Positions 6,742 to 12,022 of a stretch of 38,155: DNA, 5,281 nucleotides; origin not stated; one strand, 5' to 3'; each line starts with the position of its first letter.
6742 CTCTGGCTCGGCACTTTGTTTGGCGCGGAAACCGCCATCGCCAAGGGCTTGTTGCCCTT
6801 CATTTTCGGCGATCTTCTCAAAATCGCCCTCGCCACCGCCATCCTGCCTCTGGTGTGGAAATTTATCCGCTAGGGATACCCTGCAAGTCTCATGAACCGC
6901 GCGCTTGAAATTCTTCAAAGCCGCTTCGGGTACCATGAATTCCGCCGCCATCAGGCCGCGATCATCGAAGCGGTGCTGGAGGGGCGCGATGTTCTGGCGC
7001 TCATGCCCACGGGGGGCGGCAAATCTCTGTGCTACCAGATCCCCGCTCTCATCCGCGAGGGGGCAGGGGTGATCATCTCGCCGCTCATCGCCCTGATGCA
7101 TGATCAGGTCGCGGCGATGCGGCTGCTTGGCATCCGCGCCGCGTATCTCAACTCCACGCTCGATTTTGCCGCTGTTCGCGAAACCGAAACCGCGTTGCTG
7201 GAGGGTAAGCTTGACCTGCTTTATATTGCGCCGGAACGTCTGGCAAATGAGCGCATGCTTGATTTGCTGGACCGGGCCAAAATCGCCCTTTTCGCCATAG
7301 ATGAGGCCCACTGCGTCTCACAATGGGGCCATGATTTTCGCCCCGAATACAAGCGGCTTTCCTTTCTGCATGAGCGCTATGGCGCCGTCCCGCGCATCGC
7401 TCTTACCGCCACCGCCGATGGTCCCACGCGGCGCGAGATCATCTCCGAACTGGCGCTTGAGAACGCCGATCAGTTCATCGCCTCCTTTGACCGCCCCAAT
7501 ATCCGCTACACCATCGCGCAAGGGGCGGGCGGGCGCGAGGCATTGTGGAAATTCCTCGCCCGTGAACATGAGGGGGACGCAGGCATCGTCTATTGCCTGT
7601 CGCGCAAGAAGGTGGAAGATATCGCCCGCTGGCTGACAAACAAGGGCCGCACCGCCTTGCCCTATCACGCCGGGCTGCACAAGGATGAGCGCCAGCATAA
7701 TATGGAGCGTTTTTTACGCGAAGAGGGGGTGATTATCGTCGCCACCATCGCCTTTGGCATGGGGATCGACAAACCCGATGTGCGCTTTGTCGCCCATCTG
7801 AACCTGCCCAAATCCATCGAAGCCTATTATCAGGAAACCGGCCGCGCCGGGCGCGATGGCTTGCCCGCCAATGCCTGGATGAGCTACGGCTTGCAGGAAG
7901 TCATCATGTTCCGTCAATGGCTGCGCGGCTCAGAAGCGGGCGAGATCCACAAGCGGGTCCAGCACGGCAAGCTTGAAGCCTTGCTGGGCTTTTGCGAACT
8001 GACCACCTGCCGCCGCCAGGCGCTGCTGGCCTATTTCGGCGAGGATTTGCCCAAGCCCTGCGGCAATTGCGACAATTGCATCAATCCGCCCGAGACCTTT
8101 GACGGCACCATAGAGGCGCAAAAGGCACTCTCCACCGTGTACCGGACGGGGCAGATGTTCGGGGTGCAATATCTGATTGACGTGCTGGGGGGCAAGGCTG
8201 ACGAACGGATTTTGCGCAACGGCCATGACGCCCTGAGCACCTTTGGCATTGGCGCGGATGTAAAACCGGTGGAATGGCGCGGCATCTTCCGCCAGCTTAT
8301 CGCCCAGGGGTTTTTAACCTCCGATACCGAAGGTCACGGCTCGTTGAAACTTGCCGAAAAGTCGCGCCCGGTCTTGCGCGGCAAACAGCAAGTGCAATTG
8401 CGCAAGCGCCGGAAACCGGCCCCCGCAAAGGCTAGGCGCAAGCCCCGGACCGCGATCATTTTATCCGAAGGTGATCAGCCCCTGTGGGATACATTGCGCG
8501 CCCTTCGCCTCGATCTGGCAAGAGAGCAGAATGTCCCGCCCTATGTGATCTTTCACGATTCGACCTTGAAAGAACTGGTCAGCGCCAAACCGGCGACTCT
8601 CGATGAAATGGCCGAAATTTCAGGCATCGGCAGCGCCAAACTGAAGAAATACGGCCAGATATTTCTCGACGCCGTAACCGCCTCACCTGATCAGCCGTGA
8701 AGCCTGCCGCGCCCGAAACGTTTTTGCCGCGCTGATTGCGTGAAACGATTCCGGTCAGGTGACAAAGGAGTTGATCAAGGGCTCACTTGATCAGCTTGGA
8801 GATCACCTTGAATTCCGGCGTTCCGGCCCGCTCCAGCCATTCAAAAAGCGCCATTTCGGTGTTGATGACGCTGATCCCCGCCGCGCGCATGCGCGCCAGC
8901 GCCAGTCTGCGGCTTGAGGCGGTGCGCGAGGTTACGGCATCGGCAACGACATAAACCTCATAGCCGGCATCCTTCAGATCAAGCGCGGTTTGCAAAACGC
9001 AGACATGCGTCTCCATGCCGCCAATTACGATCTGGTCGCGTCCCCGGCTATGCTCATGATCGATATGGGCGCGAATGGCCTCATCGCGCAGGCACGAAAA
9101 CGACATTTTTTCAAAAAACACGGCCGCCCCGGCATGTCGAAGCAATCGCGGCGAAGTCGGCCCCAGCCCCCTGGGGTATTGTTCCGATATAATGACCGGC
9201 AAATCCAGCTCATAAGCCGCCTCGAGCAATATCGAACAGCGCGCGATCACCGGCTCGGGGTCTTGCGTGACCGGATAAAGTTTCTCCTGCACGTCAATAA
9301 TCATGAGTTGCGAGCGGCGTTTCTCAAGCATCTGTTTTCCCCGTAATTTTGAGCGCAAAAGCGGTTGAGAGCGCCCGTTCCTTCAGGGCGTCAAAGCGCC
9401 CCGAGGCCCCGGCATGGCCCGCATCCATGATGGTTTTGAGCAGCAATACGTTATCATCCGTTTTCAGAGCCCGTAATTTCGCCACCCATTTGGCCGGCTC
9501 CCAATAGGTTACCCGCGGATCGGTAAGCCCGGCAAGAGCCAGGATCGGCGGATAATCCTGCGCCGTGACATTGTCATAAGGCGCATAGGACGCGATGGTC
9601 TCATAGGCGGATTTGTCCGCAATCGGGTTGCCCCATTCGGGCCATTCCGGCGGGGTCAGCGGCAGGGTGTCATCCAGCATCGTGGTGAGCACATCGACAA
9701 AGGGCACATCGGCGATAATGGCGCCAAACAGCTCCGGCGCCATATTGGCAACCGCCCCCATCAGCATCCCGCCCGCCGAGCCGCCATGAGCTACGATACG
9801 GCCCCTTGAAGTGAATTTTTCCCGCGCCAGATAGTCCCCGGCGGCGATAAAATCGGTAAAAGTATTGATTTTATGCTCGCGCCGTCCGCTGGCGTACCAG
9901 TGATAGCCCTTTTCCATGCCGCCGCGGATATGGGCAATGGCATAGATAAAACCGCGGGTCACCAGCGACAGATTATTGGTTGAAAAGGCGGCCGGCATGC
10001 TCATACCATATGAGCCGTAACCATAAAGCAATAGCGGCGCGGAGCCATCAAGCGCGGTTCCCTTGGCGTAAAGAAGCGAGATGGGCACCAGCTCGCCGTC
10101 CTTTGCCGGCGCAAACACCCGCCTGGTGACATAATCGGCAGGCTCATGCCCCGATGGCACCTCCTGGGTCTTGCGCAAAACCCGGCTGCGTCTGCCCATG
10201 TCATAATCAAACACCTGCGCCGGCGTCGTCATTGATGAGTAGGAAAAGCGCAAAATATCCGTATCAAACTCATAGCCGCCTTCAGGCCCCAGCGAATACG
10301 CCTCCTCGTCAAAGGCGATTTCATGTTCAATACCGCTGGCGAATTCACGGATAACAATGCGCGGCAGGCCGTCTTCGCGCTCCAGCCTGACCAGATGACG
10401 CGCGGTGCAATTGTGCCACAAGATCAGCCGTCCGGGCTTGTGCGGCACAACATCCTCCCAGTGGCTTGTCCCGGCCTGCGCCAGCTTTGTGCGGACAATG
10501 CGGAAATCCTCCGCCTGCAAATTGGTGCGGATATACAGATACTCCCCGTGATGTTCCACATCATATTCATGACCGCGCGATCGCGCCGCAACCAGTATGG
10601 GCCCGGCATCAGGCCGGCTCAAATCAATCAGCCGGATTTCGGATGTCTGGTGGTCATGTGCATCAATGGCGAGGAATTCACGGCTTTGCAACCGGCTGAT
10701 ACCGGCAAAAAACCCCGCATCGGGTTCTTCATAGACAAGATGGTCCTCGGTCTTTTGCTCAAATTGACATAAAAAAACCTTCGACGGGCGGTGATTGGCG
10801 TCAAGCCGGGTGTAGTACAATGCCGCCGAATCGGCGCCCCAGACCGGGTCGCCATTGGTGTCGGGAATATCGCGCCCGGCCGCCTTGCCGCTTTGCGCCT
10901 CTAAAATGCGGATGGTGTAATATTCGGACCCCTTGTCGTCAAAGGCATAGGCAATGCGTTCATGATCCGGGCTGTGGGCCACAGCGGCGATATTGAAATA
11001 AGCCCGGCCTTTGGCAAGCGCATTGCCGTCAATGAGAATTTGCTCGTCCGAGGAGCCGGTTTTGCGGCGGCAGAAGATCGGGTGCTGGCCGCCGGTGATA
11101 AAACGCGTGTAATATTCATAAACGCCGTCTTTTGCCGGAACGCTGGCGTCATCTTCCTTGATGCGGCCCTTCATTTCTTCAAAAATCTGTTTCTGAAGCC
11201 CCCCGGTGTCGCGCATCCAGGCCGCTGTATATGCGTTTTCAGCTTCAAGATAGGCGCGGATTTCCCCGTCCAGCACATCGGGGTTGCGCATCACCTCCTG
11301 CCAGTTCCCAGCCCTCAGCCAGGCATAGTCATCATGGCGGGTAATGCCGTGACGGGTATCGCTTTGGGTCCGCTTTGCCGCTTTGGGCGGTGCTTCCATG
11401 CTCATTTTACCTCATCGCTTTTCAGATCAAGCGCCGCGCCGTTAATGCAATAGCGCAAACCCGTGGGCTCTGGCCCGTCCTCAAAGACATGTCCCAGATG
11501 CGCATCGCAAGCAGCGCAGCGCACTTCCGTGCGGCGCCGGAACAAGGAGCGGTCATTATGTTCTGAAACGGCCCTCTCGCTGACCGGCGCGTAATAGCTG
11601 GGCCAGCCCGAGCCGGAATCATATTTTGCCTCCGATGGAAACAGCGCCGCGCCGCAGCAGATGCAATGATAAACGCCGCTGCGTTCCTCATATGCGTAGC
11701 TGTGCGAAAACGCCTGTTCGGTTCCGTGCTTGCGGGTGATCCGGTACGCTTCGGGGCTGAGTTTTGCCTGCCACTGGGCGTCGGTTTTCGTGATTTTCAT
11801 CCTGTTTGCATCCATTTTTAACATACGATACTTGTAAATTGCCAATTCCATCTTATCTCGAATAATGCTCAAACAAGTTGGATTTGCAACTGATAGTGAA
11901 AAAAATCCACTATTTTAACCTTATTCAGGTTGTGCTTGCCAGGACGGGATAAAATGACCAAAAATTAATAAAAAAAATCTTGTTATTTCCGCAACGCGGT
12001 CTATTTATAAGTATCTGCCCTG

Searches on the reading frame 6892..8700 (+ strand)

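Call 74: search_protein_families(library=pfam, proteins=[window:6892-8700:+], max_evalue=0.0001)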
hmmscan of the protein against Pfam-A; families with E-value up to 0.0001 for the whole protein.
window:6892-8700:+ (602 aa): 5 families
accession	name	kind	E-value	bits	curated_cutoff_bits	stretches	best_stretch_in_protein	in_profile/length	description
PF09382.16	RQC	-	3.7e-39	133.5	23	1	399-509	1-111/114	RQC domain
PF00270.35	DEAD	-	1.2e-25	90.6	26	1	19-176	2-161/167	DEAD/DEAH box helicase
PF00570.28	HRDC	-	6.9e-23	80.8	23.8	1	530-595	3-68/68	HRDC domain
PF00271.37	Helicase_C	-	2.8e-20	73.1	23.5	1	216-323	4-110/110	Helicase conserved C-terminal domain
PF16124.10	RecQ_Zn_bind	-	2.6e-18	66.9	25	1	335-396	2-65/66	RecQ zinc-binding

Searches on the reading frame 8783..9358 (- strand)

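Call 74: search_protein_families(library=pfam, proteins=[window:8783-9358:-], max_evalue=0.0001)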
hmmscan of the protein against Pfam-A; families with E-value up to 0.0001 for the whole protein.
window:8783-9358:- (191 aa): 1 family
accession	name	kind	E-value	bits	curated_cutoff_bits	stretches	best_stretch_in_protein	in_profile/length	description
PF00857.26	Isochorismatase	-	7.8e-29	101.4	27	1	17-168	2-174/175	Isochorismatase domain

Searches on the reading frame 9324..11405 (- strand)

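Call 74: search_protein_families(library=pfam, proteins=[window:9324-11405:-], max_evalue=0.0001)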
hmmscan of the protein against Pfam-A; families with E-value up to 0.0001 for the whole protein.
window:9324-11405:- (693 aa): 2 families
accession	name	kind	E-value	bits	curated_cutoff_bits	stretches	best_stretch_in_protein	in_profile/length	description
PF02897.21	Peptidase_S9_N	-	1e-85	288.4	24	1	7-412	2-412/414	Prolyl oligopeptidase, N-terminal beta-propeller domain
PF00326.27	Peptidase_S9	-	4.9e-64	216.2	22.6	1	474-690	3-212/213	Prolyl oligopeptidase family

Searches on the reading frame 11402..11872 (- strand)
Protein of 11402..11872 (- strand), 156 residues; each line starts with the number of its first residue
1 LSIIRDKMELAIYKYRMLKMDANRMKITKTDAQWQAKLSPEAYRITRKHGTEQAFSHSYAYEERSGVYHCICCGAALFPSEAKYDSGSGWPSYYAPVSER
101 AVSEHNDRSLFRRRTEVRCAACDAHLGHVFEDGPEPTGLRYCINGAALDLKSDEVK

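Call 74: search_protein_families(library=pfam, proteins=[window:11402-11872:-], max_evalue=0.0001)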
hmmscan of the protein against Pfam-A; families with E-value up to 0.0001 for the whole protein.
window:11402-11872:- (156 aa): 2 families
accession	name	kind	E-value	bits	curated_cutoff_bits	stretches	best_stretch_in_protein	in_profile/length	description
PF01641.26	SelR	-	1.8e-48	163.7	24.9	1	38-151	1-115/116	SelR domain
PF24046.1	At4g08330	-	2.9e-05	24.5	27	0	105-136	67-98/129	At4g08330 beta-tent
